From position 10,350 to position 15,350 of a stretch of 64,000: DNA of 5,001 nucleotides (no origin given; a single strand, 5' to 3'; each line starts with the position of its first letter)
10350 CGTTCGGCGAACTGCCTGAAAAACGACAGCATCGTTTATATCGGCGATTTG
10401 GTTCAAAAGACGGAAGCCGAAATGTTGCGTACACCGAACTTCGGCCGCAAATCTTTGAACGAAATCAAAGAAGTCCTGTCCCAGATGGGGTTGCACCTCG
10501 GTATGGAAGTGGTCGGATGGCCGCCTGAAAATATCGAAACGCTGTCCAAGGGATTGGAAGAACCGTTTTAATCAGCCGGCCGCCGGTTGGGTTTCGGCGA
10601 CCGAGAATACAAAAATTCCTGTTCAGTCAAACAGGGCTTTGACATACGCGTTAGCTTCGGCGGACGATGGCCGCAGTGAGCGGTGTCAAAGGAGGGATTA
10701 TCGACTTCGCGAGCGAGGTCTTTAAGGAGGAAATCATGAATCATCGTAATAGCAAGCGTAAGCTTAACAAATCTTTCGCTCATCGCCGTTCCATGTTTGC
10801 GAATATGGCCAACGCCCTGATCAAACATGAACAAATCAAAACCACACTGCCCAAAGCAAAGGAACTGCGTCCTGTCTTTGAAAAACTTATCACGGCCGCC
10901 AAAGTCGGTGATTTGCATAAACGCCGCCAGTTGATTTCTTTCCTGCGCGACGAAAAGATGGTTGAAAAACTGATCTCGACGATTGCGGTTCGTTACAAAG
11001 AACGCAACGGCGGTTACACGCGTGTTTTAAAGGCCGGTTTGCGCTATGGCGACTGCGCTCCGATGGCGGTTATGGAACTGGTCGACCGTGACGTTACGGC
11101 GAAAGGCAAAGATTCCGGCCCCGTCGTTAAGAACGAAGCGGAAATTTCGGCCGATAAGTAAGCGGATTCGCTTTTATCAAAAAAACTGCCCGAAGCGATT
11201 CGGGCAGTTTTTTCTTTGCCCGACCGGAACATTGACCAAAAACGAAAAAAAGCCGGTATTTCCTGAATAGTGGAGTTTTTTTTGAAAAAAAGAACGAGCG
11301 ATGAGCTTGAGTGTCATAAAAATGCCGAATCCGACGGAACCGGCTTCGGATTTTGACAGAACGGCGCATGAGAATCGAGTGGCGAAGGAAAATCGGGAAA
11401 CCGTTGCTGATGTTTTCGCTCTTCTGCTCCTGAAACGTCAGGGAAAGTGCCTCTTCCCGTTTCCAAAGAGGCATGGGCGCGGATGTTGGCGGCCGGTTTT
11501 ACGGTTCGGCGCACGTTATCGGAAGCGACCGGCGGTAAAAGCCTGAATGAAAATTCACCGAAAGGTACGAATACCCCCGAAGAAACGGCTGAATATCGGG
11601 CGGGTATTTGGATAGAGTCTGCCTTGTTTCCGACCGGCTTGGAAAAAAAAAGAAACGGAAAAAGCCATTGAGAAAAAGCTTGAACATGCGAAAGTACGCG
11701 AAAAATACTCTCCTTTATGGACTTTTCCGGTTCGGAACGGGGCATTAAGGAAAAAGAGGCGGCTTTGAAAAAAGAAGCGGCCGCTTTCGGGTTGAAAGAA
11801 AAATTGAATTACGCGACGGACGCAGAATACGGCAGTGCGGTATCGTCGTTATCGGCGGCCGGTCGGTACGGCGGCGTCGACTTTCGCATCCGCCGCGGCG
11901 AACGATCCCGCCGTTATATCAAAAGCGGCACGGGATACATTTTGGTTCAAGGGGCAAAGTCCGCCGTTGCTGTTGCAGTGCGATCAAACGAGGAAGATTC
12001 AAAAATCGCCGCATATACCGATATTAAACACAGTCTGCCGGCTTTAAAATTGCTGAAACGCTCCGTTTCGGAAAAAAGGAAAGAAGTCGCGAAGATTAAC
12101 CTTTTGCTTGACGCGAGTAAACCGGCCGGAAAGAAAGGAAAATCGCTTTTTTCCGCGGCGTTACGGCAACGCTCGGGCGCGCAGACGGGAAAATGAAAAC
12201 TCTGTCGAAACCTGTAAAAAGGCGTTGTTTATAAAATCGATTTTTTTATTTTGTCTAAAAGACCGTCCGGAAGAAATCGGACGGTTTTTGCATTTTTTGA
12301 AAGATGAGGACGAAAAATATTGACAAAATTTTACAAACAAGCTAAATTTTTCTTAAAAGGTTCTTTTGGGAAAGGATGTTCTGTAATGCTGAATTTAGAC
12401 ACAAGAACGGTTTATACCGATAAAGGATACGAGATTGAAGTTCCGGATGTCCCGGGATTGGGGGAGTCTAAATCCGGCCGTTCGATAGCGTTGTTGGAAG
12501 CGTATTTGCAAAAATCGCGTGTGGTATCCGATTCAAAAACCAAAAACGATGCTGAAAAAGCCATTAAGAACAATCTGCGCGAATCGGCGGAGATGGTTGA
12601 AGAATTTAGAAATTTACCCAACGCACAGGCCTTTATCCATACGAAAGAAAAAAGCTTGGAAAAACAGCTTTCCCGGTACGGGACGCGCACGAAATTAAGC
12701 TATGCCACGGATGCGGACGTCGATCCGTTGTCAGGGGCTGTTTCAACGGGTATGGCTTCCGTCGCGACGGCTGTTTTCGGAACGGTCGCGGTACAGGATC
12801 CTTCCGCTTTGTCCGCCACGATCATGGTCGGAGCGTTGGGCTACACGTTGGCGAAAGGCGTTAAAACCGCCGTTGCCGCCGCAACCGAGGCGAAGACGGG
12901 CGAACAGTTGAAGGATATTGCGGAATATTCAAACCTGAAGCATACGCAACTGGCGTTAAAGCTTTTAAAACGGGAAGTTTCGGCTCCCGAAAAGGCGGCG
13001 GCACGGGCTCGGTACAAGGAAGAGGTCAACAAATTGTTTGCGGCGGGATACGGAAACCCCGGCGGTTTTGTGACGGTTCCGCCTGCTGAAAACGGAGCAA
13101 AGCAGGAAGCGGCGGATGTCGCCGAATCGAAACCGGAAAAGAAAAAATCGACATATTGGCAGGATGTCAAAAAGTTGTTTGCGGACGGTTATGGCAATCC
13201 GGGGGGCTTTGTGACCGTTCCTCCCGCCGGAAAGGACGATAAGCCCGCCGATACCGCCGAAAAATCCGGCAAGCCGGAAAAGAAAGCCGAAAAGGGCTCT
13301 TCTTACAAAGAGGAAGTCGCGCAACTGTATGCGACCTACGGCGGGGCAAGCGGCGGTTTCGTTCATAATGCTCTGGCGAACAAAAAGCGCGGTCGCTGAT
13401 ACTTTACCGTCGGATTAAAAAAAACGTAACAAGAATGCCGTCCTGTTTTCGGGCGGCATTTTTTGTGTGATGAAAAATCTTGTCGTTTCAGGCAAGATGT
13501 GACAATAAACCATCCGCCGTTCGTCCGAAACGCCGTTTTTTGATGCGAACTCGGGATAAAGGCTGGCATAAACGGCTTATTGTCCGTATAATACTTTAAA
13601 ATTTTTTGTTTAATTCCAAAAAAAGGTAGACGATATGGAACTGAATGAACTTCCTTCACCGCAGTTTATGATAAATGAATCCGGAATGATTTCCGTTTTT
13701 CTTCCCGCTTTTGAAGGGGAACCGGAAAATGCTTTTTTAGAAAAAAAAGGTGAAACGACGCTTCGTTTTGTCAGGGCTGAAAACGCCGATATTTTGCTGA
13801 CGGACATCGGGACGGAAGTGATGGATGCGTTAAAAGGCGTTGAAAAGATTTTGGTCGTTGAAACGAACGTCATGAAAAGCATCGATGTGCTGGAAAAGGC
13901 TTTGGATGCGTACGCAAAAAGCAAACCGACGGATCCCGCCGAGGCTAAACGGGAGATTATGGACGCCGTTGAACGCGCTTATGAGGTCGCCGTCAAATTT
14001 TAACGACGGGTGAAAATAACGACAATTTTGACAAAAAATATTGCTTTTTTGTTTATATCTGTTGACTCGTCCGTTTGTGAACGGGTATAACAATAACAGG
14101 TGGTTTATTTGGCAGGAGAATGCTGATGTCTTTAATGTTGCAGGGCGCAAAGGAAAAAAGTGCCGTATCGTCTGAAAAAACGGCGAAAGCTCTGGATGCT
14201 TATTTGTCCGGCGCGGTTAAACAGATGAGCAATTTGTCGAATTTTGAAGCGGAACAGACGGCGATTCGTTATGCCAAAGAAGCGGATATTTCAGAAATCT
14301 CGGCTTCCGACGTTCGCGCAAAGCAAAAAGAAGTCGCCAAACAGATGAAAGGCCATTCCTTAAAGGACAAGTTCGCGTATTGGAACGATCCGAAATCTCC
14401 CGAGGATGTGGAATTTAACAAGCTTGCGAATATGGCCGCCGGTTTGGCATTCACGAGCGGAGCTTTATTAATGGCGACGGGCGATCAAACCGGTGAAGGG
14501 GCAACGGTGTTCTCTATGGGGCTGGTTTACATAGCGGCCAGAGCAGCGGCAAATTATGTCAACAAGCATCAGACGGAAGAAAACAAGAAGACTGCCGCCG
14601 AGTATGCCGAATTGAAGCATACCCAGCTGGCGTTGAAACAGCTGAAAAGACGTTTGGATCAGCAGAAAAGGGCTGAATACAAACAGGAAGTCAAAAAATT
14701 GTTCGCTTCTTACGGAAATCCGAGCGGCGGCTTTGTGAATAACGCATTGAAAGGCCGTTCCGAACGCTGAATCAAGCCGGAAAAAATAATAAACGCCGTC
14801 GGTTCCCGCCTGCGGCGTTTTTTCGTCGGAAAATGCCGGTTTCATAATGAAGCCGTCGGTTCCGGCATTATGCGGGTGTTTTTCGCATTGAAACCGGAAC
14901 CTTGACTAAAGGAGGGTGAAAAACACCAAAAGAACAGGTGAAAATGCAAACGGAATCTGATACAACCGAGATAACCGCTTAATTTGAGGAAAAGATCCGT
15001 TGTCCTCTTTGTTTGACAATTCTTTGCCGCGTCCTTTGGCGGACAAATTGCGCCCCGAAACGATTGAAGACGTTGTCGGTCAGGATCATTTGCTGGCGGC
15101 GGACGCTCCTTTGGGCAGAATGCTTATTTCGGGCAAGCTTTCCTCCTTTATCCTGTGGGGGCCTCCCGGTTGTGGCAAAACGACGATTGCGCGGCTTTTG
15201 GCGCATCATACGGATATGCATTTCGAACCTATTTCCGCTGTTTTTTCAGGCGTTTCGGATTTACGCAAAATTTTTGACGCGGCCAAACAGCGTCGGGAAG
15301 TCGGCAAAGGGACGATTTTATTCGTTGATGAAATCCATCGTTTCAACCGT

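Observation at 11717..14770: Three tandem paralogues of an unrecognised small-protein family (shared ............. and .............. motifs) in an accessory block downstream of rplQ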

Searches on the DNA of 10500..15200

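Call 75: search_rna_families(source=window, start=10500, end=15200, threshold=evalue, max_evalue=0.1)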
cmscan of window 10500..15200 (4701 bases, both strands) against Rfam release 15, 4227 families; matches with E-value up to 0.1: 2.
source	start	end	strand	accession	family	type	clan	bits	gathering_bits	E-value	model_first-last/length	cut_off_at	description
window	11152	11212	+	RF02702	AgvB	Gene; sRNA;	-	25.6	56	0.097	1-62/62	no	Anti GcvB sRNA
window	12139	12288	+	RF02634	EF3314_EF3315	Gene; sRNA;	-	22.2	100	0.059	1-141/141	no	Enterococcus sRNA EF3314_EF3315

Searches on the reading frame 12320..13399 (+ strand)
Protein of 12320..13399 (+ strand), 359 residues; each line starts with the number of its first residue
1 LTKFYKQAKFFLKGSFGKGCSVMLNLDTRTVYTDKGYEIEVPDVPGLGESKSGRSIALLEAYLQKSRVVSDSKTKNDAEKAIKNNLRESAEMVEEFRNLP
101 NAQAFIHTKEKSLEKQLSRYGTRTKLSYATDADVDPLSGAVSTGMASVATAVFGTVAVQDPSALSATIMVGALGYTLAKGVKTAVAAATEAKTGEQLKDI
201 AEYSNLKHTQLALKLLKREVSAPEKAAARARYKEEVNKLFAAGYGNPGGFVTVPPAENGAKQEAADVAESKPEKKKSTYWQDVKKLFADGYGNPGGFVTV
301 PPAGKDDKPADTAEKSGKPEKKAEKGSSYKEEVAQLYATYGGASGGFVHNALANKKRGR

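Call 3: search_protein_families(library=pfam, proteins=[window:12320-13399:+], max_evalue=1)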
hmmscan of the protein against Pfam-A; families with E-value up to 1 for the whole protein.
window:12320-13399:+ (359 aa): 2 families
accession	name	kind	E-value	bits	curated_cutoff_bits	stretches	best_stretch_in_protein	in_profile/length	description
PF23347.1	TPR_Nup160_C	-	0.022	14.4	27.1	1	182-247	80-145/259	Nup160 C-terminal TPR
PF09991.14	DUF2232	-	0.54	9.8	27.8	0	142-184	38-81/290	Predicted membrane protein (DUF2232)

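Call 4: search_protein_families(library=ncbifam, proteins=[window:12320-13399:+], max_evalue=1)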
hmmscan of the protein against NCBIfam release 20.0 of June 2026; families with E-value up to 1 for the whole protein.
window:12320-13399:+ (359 aa): 1 family
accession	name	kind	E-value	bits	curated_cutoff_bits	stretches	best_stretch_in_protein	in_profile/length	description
NF041667.1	GvpU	equivalog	0.13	12.6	70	1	60-113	37-86/117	gas vesicle accessory protein GvpU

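Call 11: find_homologous_proteins(query=window:12386-13396:+)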
Query window:12386-13396:+ (337 aa): 28 proteins with E <= 0.001 among 7862 candidates.
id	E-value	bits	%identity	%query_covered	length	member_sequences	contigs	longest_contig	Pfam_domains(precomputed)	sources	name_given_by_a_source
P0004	2.2e-202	689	96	100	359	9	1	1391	-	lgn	-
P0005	7.4e-72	261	54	74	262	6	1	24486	-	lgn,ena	-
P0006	1.1e-69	253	46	90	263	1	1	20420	-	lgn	-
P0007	1.3e-65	240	42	88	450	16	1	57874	-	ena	-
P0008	1.9e-62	230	42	88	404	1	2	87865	-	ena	-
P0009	5.1e-60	222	44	88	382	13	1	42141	-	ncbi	-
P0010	9.7e-59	217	44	88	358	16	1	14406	-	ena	-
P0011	1.0e-58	217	42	88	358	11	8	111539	-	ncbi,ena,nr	ncbi:MAG: hypothetical protein J6L82_05440 [Alphaproteobacteria bacterium]|nr:hypothetical protein [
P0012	1.1e-58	217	36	91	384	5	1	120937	-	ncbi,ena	-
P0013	3.0e-56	209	43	87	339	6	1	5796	-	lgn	-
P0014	1.1e-55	207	39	74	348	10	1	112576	-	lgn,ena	-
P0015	3.1e-51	193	38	91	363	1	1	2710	-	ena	-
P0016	1.4e-43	168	44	74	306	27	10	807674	-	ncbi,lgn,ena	-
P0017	9.8e-43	165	42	74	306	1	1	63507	-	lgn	-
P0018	2.3e-42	164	40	74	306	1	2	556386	-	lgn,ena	-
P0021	3.0e-42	163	40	74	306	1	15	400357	-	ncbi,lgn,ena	-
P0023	6.2e-42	162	48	58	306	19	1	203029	-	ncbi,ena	-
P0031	2.1e-22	98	49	35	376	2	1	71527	-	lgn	-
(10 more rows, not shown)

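Call 43: search_protein_families(library=pfam, proteins=[P0031], max_evalue=0.1)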
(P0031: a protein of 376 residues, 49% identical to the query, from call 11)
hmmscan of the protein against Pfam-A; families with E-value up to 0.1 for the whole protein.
P0031 (376 aa): 0 families

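Call 49: search_protein_families(library=phrogs, proteins=[window:12386-13396:+, P0005], max_evalue=0.1)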
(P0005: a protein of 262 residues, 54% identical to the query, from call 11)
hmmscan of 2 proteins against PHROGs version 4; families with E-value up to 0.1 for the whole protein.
window:12386-13396:+ (337 aa): 2 families
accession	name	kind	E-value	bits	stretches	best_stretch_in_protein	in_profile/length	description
phrog_6081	-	unknown function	0.00033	21.2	1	171-224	13-67/169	-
phrog_11108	-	unknown function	0.093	13.6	0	233-271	27-66/180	-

P0005 (262 aa): 0 families

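Call 50: search_protein_families(library=padloc, proteins=[window:12386-13396:+, P0005], max_evalue=0.1)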
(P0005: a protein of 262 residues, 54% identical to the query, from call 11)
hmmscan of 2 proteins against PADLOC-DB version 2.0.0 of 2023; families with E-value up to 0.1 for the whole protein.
window:12386-13396:+ (337 aa): 0 families

P0005 (262 aa): 0 families

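Call 56: find_encoding_contigs(protein=P0031, flank=8000, max_places=2)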
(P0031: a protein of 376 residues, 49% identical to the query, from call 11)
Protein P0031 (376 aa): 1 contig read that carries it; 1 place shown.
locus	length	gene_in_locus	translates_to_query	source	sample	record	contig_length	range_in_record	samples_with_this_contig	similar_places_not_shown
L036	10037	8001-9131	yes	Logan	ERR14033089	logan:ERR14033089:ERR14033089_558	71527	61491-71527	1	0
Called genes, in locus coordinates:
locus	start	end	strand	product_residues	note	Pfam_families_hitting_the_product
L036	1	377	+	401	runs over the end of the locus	PF01743:PolyA_pol, PF12627:PolyA_pol_RNAbd (weak)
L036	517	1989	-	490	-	PF00772:DnaB, PF13481:AAA_25, PF03796:DnaB_C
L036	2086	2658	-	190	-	PF01281:Ribosomal_L9_N, PF03948:Ribosomal_L9_C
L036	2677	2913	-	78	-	PF01084:Ribosomal_S18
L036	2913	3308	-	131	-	PF01250:Ribosomal_S6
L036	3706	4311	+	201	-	PF13505:OMP_b-brl, PF02462:Opacity, PF01617:Surface_Ag_2 (weak)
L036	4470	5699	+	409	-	PF00764:Arginosuc_synth, PF20979:Arginosuc_syn_C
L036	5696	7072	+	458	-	PF00206:Lyase_1, PF14698:ASL_C2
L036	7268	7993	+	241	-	-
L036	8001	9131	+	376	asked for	-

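Call 72: search_dna_similar(query=window:12386-13396:+, collection=plasmids, mode=protein, max_evalue=0.001, max_rows=10)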
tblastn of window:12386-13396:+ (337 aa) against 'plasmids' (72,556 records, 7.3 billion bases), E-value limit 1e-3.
No match.

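Call 77: list_cluster_members(proteins=[P0001, window:12386-13396:+, window:13635-14000:+, P0016, P0011, P0169, P0148, P0023, P0009, P0021])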
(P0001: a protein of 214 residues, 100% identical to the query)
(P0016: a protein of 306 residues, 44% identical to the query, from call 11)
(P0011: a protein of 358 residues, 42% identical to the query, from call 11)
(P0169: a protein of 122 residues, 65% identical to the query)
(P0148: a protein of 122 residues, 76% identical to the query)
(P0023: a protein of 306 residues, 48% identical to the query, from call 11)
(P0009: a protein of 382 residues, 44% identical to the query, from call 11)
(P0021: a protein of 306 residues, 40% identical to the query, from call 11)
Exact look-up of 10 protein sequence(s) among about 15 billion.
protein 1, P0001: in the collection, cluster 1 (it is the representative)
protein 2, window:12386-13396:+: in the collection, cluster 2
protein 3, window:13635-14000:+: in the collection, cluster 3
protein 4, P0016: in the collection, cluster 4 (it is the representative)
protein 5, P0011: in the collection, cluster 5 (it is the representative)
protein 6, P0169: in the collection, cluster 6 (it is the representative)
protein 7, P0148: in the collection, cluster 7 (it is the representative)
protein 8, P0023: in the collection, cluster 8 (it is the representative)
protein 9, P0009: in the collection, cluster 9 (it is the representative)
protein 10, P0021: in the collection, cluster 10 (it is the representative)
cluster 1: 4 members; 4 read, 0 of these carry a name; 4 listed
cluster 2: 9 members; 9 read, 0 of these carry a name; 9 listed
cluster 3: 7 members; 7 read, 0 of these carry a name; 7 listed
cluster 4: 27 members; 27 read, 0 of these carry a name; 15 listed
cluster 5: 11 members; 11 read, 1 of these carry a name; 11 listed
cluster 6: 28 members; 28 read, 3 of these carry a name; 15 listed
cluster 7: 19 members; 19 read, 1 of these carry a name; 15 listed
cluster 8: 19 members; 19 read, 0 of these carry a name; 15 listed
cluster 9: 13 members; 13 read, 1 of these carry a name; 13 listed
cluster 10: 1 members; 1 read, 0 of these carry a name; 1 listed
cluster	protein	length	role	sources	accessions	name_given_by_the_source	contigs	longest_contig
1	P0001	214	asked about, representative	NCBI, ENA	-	-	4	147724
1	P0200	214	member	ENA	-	-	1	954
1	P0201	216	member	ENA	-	-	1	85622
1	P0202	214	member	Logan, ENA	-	-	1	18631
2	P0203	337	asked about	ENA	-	-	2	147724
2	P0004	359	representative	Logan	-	-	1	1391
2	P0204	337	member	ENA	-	-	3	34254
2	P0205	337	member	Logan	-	-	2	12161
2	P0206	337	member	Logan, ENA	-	-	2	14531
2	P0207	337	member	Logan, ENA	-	-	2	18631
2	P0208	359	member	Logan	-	-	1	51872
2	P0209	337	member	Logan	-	-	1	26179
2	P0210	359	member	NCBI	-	-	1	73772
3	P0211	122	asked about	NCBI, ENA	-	-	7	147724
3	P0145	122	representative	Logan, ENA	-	-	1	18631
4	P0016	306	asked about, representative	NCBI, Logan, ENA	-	-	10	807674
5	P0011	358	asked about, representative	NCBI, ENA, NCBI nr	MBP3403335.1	MAG: hypothetical protein J6L82_05440 [Alphaproteobacteria bacterium] | hypothetical protein [Alphaproteobacteria bacterium]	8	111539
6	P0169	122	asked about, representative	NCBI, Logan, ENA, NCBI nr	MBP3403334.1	MAG: hypothetical protein J6L82_05435 [Alphaproteobacteria bacterium] | hypothetical protein [Alphaproteobacteria bacterium]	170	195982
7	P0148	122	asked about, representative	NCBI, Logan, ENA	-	-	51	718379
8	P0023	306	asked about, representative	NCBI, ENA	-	-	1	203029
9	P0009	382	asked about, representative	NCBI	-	-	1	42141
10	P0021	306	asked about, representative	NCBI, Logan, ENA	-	-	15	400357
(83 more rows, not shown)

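Call 80: search_protein_families(library=pfam, proteins=[L036:7268-7993:+], max_evalue=0.001)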
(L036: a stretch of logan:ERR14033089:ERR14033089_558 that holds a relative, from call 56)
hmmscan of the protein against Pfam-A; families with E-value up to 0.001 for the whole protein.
L036:7268-7993:+ (241 aa): 0 families

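Call 82: search_protein_families(library=ncbifam, proteins=[L036:7268-7993:+], max_evalue=0.1)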
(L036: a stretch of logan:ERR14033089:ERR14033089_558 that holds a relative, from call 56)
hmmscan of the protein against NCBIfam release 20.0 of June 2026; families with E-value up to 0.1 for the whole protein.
L036:7268-7993:+ (241 aa): 0 families
